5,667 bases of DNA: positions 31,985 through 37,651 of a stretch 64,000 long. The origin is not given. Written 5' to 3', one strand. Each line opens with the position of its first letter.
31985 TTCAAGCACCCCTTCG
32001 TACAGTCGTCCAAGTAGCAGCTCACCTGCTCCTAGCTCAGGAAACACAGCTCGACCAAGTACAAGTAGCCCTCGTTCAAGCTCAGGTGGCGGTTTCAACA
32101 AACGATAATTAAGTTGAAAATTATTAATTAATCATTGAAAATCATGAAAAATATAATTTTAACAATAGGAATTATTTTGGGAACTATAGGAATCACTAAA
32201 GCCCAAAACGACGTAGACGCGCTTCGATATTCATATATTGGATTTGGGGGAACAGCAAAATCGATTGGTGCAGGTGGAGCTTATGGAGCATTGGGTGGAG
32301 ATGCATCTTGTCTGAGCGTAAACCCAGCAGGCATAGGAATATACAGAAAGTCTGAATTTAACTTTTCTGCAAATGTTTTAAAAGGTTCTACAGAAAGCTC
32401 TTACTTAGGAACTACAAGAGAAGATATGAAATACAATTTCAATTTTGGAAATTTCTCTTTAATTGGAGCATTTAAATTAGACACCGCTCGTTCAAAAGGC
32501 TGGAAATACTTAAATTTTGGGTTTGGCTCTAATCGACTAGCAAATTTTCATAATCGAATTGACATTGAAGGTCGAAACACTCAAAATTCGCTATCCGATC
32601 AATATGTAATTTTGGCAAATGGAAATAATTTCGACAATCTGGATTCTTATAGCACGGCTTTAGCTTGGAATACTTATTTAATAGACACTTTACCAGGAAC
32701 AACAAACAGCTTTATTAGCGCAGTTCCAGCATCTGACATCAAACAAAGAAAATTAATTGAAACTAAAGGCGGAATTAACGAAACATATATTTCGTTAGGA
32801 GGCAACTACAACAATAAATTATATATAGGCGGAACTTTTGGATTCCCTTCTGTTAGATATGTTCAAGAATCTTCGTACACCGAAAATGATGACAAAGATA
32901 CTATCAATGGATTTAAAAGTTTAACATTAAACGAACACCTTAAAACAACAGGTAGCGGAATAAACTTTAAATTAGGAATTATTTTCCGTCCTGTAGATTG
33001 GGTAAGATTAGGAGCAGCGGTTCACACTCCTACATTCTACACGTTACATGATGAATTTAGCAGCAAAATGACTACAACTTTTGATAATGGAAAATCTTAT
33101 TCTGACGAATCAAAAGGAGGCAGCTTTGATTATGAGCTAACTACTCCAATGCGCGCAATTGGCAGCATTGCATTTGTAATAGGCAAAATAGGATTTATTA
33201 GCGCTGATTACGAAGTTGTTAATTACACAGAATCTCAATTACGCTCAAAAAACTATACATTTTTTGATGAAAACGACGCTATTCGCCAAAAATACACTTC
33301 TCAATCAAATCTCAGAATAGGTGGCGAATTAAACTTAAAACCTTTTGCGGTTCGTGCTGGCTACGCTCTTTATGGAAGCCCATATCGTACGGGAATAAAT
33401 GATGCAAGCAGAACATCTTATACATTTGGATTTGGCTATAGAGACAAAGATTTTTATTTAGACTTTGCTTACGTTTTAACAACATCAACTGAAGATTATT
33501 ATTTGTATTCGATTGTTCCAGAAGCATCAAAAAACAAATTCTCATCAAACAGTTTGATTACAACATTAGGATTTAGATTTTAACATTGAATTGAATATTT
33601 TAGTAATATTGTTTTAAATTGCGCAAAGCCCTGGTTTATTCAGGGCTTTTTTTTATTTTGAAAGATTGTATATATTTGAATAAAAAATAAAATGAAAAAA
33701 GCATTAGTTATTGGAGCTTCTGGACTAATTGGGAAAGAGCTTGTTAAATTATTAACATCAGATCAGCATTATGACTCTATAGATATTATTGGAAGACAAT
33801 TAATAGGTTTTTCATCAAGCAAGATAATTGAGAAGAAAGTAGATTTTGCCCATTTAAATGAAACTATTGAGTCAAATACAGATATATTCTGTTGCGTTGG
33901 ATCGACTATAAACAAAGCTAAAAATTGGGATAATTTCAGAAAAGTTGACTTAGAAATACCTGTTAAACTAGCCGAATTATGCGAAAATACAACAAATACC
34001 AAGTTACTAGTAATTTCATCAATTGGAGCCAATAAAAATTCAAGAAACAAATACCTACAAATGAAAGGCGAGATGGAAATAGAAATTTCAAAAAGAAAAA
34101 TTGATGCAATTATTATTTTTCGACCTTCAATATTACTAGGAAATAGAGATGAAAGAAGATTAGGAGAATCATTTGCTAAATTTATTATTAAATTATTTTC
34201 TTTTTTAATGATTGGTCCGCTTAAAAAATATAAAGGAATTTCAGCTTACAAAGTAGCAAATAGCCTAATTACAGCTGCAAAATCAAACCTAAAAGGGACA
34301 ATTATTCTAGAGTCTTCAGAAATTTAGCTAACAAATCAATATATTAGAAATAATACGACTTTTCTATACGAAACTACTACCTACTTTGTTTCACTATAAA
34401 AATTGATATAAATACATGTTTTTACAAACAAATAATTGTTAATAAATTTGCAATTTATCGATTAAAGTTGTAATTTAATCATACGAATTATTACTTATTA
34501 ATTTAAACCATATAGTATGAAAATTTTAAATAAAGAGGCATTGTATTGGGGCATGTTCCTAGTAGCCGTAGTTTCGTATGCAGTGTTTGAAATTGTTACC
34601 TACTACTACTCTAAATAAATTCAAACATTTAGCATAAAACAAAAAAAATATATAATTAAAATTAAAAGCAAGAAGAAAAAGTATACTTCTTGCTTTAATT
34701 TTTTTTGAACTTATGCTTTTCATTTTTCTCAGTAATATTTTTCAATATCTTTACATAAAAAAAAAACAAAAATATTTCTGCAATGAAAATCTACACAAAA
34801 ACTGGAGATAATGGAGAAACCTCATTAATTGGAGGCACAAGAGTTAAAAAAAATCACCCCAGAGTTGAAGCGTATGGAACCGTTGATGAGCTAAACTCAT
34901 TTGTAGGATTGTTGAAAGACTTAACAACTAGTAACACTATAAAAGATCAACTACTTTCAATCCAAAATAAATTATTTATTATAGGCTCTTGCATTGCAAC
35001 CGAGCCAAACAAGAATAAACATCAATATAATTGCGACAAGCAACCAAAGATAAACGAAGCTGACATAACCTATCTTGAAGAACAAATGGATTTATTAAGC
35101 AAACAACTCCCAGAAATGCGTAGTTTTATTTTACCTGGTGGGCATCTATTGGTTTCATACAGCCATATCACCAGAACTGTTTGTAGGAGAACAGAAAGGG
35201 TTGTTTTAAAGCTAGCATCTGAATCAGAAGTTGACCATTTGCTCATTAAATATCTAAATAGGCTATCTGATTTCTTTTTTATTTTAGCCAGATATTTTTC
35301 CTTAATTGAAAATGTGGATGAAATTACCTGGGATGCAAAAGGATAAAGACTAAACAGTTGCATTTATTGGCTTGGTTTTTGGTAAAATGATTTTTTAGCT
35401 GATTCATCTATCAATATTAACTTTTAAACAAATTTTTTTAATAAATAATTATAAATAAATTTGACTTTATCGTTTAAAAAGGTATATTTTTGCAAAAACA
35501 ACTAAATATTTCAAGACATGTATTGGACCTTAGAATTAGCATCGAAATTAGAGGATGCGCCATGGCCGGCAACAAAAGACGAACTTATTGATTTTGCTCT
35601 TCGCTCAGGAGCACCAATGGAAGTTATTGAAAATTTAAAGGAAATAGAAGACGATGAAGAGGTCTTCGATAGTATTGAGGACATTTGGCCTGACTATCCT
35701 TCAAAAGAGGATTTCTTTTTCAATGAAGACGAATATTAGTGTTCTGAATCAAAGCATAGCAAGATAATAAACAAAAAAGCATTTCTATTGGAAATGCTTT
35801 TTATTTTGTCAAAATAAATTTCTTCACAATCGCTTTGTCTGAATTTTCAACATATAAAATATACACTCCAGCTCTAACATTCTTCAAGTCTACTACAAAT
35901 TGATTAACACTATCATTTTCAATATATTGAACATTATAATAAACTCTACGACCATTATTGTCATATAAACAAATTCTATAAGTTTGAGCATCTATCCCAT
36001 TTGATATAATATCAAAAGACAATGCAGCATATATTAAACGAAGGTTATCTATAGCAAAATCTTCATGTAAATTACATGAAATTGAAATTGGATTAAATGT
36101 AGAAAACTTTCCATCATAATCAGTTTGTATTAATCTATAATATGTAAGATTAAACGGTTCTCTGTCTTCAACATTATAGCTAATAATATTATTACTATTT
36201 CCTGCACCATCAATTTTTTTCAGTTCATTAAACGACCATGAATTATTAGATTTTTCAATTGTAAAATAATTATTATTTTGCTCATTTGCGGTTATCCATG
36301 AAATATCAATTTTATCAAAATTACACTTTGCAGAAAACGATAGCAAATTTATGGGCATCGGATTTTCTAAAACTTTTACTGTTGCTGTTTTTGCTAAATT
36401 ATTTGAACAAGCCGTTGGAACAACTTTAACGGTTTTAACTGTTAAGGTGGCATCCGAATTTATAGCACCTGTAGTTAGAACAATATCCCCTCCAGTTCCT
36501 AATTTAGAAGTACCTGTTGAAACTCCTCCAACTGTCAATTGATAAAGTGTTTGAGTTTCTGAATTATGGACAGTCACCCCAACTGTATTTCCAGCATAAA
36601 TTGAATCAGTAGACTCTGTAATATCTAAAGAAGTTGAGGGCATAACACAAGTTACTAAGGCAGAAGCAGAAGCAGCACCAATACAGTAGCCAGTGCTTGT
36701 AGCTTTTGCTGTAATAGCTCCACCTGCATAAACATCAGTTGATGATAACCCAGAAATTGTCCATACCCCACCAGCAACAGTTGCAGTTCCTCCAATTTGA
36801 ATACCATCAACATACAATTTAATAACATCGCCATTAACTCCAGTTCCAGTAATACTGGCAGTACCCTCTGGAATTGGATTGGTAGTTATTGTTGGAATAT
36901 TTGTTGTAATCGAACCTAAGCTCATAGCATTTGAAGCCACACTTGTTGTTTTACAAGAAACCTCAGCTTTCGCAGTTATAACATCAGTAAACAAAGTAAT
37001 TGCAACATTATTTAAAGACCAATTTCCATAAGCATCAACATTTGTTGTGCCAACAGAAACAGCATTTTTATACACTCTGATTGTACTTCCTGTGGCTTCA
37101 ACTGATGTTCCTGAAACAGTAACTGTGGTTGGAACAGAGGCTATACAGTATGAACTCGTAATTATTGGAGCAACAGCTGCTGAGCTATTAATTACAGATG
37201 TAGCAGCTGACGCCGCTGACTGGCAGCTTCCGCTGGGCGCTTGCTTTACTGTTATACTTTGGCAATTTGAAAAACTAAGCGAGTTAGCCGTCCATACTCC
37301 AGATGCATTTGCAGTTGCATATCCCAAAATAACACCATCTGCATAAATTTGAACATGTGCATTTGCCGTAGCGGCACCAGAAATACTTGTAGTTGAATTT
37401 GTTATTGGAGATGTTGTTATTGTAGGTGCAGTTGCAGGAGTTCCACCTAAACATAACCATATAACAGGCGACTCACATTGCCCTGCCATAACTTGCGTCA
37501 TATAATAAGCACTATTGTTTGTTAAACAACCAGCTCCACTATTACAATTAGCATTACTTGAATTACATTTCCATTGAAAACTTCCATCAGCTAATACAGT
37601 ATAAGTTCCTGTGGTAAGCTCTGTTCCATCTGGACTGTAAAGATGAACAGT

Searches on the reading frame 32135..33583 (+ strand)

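Call 35: search_protein_families(library=pfam, proteins=[window:32135-33583:+], max_evalue=0.00001)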
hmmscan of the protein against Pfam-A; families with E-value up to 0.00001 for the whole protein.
window:32135-33583:+ (482 aa): 1 family
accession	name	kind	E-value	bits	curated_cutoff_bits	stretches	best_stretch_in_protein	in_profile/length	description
PF03349.22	Toluene_X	-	5.4e-06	25.6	29.7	0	256-450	183-383/421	Outer membrane protein transport protein (OMPP1/FadL/TodX)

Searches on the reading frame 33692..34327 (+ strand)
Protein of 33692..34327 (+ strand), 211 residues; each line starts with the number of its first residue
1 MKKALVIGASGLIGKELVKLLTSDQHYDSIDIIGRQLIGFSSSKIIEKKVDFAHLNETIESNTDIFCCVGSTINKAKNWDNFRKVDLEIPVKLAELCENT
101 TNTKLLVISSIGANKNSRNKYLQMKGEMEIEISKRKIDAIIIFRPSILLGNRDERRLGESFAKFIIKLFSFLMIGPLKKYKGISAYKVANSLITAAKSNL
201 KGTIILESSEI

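Call 35: search_protein_families(library=pfam, proteins=[window:33692-34327:+], max_evalue=0.00001)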
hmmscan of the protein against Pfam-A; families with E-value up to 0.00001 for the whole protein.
window:33692-34327:+ (211 aa): 1 family
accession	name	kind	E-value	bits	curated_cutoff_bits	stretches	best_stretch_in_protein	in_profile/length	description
PF08732.16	HIM1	-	3.1e-07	30.6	28.7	1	64-154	50-145/169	HIM1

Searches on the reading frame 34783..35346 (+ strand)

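Call 35: search_protein_families(library=pfam, proteins=[window:34783-35346:+], max_evalue=0.00001)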
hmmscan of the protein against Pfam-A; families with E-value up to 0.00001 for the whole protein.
window:34783-35346:+ (187 aa): 1 family
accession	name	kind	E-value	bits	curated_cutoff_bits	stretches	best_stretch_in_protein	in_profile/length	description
PF01923.23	Cob_adeno_trans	-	1.2e-60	204.9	24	1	3-171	1-170/171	Cobalamin adenosyltransferase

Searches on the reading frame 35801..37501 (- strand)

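Call 35: search_protein_families(library=pfam, proteins=[window:35801-37501:-], max_evalue=0.00001)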
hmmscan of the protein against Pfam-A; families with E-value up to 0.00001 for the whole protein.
window:35801-37501:- (566 aa): 1 family
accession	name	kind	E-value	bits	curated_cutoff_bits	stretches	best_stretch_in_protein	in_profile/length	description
PF18962.6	Por_Secre_tail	-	3e-06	27.9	27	1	497-563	11-74/75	Secretion system C-terminal sorting domain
